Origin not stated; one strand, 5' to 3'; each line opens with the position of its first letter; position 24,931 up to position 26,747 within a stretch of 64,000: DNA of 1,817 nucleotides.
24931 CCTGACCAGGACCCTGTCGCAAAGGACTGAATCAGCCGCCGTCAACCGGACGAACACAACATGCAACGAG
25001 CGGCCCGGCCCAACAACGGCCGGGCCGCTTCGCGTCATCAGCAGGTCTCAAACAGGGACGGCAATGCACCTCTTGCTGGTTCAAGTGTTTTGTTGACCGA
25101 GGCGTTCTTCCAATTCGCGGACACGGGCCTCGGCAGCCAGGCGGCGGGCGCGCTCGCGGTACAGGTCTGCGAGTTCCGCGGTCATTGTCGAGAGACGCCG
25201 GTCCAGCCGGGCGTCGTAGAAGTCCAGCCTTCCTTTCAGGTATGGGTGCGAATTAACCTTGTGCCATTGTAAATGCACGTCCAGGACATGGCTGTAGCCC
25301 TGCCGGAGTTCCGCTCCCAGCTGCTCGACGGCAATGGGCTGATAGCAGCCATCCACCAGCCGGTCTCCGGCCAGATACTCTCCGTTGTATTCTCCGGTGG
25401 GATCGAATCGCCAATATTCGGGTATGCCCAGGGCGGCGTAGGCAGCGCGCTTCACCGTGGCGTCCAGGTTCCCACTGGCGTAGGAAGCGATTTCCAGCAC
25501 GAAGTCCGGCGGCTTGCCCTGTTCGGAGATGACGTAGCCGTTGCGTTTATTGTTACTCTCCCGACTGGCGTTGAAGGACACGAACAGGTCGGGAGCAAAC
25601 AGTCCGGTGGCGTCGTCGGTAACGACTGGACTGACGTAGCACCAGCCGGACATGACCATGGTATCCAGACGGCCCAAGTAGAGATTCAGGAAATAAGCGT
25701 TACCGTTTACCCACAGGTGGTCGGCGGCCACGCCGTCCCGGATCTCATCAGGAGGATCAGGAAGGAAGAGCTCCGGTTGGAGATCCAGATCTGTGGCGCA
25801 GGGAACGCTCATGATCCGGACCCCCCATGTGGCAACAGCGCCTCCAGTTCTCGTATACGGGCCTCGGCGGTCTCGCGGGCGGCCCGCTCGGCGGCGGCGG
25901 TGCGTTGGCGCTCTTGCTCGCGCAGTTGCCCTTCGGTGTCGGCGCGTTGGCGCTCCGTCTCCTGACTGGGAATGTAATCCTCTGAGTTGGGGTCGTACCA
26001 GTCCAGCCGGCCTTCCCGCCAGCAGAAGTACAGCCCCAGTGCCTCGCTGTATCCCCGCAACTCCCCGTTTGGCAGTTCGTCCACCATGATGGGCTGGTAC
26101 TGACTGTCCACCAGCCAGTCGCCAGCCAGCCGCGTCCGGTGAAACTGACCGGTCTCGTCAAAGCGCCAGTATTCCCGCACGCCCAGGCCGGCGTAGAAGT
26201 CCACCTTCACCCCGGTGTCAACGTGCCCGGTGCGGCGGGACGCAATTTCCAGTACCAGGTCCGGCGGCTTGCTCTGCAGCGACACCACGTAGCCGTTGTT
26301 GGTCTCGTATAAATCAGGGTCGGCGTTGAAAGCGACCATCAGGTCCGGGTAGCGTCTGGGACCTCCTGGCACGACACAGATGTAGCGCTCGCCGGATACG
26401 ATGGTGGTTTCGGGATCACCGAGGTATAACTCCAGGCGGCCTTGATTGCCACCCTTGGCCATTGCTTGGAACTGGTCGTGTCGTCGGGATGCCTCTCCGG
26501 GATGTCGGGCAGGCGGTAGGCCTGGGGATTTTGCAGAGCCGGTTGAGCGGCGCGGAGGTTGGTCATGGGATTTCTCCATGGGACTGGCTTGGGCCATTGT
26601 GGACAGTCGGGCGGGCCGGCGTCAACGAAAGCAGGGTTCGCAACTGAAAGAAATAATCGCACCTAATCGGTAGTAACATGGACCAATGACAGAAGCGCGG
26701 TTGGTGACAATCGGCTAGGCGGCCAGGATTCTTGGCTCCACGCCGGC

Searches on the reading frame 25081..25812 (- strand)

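Call 9: search_protein_families(library=pfam, proteins=[window:25081-25812:-], max_evalue=0.01)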
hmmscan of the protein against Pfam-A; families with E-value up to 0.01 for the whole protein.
window:25081-25812:- (243 aa): 1 family
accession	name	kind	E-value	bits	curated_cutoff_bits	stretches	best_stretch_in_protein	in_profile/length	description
PF05685.18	Uma2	-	2.7e-13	50.2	27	1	68-169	66-158/172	Putative restriction endonuclease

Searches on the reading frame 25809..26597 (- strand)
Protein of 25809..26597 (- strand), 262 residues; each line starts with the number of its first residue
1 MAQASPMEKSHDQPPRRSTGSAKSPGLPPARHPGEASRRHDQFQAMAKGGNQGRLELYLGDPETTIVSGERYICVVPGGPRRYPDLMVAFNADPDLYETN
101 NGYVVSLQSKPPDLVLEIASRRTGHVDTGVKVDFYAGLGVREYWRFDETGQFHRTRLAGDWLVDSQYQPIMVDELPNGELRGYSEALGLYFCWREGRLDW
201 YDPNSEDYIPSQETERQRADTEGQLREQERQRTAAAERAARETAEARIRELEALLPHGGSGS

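Call 9: search_protein_families(library=pfam, proteins=[window:25809-26597:-], max_evalue=0.01)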
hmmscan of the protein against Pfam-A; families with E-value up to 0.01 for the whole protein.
window:25809-26597:- (262 aa): 1 family
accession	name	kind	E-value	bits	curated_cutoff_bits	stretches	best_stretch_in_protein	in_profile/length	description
PF05685.18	Uma2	-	7.2e-12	45.6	27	1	71-169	59-148/172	Putative restriction endonuclease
